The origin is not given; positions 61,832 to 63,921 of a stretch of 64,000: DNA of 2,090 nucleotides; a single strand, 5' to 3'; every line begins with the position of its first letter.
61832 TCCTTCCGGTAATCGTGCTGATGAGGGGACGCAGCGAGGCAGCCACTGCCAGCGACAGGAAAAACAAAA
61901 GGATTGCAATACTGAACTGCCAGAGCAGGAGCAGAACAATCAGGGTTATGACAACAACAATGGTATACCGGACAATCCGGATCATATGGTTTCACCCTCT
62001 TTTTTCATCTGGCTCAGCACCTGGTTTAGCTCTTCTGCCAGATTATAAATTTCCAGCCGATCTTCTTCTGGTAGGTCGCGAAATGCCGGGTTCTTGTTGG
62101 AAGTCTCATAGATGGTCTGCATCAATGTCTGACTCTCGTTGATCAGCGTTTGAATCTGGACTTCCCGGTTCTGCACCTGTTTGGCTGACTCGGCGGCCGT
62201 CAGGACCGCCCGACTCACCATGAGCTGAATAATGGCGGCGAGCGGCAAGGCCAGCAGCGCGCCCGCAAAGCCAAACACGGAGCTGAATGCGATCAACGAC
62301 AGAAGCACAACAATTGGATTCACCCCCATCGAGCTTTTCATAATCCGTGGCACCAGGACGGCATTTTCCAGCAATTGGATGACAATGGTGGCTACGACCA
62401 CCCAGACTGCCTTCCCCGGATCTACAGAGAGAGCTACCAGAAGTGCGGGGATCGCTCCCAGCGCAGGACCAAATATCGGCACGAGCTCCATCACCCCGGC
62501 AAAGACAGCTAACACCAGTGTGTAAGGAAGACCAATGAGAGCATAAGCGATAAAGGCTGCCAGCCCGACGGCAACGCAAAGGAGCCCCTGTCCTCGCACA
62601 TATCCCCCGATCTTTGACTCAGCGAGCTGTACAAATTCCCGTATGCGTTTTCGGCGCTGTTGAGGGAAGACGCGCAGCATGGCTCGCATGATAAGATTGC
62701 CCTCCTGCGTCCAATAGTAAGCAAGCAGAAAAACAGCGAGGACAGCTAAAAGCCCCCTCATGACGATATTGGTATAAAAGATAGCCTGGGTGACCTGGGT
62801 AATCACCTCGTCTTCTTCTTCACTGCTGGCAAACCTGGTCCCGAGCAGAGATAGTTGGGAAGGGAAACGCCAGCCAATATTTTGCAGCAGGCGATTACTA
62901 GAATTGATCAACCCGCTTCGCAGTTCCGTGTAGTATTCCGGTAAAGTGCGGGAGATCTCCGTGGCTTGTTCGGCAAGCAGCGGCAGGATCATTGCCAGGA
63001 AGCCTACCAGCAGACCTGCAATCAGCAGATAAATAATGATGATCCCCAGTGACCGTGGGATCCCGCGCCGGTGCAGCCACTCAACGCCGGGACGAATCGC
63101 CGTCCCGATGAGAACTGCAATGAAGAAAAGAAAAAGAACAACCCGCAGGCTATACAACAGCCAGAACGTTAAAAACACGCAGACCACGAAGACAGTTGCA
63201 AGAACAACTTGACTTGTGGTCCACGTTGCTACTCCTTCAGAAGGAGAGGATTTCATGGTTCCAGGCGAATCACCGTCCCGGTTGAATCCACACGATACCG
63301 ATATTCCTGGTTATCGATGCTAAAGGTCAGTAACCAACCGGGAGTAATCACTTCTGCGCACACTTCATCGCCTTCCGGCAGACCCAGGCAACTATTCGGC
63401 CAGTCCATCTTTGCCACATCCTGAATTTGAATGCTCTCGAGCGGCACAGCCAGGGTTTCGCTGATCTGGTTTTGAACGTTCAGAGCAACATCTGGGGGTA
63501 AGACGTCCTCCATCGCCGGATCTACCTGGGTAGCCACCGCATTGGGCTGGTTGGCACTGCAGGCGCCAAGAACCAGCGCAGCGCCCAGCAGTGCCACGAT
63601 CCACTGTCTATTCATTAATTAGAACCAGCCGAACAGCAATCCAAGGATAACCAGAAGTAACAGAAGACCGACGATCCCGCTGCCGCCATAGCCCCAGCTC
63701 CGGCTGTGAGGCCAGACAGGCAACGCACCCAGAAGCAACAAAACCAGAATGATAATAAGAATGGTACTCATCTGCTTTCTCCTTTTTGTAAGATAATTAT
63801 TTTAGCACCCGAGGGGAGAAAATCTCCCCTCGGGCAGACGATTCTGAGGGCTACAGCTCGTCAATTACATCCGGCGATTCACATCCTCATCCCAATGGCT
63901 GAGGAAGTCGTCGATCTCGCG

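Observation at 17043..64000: Candidate general-stress regulon with its own operator (motif B), spanning the kinase island and the stress cluster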

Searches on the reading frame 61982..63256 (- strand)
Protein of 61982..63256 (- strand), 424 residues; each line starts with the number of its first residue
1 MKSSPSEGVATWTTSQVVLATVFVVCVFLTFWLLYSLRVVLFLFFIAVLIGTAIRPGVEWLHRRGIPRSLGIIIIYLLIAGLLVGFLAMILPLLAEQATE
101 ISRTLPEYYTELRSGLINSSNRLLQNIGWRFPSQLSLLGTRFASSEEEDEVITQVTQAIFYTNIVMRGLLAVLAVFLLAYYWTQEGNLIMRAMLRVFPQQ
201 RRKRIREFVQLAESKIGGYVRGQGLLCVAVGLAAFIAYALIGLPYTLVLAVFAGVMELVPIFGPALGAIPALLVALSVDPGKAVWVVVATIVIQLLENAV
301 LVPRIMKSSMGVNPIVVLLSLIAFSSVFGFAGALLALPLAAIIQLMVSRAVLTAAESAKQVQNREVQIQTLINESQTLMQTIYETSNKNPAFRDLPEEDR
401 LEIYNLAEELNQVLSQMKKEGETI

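Call 11: search_protein_families(library=pfam, proteins=[window:61982-63256:-])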
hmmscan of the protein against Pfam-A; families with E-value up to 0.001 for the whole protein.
window:61982-63256:- (424 aa): 1 family
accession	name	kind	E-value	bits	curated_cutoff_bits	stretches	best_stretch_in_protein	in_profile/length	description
PF01594.21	AI-2E_transport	-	1e-60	206.1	34.3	1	23-347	4-323/327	AI-2E family transporter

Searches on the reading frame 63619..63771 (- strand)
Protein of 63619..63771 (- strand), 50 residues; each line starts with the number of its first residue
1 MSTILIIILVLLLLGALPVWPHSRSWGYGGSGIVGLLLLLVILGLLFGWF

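Call 54: find_encoding_contigs(protein=window:63619-63771:-, flank=6000, max_places=4)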
Protein window:63619-63771:- (50 aa): 2 contigs read that carry it; 2 places shown.
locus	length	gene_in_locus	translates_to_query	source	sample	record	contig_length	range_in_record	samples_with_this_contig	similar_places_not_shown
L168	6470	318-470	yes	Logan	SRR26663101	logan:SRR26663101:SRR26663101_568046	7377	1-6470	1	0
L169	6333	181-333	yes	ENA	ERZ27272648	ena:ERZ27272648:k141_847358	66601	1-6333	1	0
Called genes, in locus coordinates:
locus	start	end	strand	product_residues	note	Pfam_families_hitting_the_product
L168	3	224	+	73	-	PF05532:CsbD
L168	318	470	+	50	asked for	PF11752:DUF3309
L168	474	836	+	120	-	-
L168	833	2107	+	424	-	PF01594:AI-2E_transport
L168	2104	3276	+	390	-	PF01594:AI-2E_transport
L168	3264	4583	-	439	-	PF12679:ABC2_membrane_2, PF12698:ABC2_membrane_3, PF01061:ABC2_membrane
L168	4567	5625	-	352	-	PF00005:ABC_tran, PF13304:AAA_21 (weak), PF13732:DrrA1-3_C (weak)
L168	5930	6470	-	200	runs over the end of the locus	-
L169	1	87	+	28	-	?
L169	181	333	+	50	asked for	PF11752:DUF3309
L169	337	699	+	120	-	-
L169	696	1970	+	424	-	PF01594:AI-2E_transport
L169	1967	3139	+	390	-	PF01594:AI-2E_transport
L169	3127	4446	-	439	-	PF12679:ABC2_membrane_2, PF12698:ABC2_membrane_3, PF01061:ABC2_membrane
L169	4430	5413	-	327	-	PF00005:ABC_tran, PF13304:AAA_21 (weak), PF13732:DrrA1-3_C (weak)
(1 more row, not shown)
